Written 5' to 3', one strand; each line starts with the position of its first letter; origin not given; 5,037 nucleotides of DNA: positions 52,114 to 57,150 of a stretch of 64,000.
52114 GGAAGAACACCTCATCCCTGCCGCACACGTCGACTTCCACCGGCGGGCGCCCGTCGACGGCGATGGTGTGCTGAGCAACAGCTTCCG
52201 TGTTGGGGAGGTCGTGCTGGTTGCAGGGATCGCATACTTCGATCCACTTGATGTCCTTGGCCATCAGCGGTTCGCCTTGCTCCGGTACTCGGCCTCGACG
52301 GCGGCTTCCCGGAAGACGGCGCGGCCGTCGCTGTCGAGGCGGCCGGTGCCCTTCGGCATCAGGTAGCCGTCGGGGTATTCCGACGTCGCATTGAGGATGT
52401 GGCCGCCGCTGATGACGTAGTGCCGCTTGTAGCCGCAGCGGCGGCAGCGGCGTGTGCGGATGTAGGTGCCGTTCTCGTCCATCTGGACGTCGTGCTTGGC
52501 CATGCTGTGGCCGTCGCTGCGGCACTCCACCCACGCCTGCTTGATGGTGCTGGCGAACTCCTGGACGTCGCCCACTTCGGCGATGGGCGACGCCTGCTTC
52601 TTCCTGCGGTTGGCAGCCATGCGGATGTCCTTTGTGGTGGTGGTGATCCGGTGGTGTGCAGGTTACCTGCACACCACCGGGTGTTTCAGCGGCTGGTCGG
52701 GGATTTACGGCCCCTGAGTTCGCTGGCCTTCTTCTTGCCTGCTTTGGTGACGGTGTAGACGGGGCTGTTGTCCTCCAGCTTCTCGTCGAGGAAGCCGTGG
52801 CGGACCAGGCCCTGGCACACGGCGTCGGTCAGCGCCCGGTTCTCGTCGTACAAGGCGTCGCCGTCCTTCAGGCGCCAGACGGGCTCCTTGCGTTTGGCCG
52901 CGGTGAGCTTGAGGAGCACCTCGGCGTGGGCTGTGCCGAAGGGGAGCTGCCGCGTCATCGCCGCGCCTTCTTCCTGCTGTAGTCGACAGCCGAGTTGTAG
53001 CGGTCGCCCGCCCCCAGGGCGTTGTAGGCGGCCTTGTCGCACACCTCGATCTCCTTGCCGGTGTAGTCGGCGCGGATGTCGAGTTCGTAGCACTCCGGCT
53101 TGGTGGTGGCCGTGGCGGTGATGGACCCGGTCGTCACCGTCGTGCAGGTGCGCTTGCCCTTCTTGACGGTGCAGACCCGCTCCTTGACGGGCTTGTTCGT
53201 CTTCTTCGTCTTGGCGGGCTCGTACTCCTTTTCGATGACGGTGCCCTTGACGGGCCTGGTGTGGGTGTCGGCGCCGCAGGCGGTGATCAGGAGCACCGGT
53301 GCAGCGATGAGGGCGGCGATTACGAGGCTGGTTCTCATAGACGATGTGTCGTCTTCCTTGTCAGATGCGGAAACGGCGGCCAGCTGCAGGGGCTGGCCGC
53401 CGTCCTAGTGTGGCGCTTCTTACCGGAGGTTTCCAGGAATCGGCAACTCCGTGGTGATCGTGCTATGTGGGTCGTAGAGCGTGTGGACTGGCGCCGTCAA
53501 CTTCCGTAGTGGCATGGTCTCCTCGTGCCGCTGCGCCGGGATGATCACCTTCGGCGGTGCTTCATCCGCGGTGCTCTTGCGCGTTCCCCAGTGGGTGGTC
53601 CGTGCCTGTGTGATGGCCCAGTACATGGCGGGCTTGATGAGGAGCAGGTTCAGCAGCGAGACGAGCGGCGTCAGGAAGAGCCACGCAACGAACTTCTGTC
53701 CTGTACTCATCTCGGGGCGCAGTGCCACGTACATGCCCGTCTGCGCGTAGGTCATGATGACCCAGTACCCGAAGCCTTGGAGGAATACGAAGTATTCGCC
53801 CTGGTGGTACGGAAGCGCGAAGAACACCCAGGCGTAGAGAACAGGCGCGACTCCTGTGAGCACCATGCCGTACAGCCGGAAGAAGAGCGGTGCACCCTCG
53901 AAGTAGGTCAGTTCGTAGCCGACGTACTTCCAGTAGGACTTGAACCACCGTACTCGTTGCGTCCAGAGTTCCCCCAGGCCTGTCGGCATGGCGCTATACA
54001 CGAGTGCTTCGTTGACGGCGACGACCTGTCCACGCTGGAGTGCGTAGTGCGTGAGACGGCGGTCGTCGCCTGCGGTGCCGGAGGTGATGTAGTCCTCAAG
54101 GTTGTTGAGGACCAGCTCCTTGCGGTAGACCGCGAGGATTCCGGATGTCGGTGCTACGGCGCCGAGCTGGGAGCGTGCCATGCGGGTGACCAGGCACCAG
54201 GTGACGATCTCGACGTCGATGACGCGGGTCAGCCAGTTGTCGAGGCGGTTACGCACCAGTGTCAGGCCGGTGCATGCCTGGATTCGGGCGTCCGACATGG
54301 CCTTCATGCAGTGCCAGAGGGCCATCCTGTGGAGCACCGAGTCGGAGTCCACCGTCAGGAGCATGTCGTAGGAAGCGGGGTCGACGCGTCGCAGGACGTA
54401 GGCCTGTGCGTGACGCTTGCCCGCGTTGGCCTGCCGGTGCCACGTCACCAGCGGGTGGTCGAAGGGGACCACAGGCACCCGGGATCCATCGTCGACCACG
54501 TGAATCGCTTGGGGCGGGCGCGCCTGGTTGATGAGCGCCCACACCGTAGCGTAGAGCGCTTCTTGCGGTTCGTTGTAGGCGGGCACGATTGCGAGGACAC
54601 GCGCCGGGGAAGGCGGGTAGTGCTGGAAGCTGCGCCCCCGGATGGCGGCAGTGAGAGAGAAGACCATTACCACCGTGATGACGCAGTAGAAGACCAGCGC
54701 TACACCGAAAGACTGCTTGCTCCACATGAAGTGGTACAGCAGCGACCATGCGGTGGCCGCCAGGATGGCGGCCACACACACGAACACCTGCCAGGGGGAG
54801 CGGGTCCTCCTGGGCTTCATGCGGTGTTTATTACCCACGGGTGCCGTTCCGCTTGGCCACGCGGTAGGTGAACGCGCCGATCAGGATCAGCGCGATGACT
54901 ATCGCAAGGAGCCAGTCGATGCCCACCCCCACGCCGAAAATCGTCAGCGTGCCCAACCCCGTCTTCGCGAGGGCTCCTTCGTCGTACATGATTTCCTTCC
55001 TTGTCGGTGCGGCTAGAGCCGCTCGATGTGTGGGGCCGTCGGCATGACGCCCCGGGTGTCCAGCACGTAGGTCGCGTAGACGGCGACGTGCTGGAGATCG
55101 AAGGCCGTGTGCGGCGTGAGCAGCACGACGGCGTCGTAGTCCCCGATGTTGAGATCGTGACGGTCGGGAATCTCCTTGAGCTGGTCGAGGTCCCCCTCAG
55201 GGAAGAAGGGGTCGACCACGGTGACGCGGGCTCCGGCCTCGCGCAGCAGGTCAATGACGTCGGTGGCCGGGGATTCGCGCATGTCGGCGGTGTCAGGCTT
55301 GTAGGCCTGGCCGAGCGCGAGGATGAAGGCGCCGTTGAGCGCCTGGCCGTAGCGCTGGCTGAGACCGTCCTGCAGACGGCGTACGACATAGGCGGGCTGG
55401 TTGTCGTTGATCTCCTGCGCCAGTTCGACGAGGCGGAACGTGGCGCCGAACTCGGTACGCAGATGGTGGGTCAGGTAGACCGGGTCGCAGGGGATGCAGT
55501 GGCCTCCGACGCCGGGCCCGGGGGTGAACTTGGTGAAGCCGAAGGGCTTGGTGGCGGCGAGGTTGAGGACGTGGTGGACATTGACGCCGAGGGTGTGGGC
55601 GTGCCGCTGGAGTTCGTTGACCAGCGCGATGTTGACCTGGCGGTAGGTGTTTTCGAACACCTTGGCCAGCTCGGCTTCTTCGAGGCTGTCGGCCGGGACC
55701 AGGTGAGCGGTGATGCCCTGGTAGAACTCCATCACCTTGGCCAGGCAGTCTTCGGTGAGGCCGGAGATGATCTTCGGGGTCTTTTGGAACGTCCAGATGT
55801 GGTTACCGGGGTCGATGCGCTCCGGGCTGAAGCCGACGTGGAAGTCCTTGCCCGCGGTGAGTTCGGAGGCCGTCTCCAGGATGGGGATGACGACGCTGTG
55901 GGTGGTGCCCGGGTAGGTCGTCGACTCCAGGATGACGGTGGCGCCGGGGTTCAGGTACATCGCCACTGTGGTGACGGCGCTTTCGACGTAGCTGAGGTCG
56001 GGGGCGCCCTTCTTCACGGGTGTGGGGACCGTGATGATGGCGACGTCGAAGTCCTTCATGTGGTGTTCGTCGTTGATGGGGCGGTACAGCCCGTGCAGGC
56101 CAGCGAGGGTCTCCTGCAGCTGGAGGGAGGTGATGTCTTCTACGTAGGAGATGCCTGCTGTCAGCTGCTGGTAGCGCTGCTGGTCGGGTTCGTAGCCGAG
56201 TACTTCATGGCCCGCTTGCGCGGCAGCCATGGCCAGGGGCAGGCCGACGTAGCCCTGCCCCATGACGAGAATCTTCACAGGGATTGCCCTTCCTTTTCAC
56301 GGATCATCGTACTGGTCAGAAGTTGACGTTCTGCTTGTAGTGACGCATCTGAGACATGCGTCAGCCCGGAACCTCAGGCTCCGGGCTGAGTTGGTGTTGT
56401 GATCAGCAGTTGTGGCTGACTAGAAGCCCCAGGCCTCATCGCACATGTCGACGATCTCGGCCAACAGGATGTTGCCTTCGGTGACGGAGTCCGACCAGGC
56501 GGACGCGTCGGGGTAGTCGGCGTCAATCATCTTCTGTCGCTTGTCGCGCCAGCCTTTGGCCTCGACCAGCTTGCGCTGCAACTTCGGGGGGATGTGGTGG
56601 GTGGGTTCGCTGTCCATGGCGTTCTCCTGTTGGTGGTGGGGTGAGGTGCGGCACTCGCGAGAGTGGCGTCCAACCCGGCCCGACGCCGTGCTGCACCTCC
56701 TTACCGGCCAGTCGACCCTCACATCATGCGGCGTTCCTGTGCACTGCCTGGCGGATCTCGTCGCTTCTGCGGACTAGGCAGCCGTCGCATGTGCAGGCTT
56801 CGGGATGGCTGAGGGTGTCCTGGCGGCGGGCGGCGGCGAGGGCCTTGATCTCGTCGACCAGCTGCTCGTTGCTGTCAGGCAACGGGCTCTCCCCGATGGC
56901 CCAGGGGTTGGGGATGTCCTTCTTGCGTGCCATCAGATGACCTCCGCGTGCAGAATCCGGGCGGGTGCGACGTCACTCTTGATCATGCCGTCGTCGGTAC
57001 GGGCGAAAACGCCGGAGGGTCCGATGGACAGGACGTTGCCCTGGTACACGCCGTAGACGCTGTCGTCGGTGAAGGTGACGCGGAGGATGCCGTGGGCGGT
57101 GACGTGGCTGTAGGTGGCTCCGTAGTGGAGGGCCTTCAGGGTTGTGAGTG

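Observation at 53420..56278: Phage polysaccharide cassette: UDP-sugar dehydrogenase, LAKTG micro-peptide and hyaluronan-synthase-like GT2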

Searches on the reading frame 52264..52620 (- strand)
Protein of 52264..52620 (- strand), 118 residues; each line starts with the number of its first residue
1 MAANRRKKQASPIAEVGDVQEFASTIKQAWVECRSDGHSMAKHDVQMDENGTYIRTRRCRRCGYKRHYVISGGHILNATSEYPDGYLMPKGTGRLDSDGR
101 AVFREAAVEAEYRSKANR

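Call 78: search_protein_families(library=phrogs, proteins=[window:52264-52620:-], max_evalue=0.001)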
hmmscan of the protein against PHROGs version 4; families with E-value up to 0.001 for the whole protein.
window:52264-52620:- (118 aa): 1 family
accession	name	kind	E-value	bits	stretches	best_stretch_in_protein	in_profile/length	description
phrog_4480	-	unknown function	3.3e-13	50.5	1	23-111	6-94/99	-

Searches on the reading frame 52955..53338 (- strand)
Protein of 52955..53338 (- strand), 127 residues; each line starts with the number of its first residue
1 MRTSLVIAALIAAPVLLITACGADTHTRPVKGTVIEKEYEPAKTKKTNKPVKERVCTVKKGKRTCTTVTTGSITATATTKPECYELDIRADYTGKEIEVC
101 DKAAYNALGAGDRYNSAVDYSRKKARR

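Call 78: search_protein_families(library=phrogs, proteins=[window:52955-53338:-], max_evalue=0.001)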
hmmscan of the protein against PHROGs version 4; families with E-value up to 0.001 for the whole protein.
window:52955-53338:- (127 aa): 2 families
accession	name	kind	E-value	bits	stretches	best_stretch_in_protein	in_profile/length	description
phrog_4392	-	unknown function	4.4e-08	34.1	1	6-117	6-100/105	-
phrog_15961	-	unknown function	0.00043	21.5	0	72-100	53-81/103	-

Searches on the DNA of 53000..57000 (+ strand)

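Call 5: search_dna_similar(query=window:53000-57000:+, collection=phages, mode=near)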
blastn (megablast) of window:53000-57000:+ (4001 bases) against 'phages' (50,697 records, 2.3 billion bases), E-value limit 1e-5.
No match.
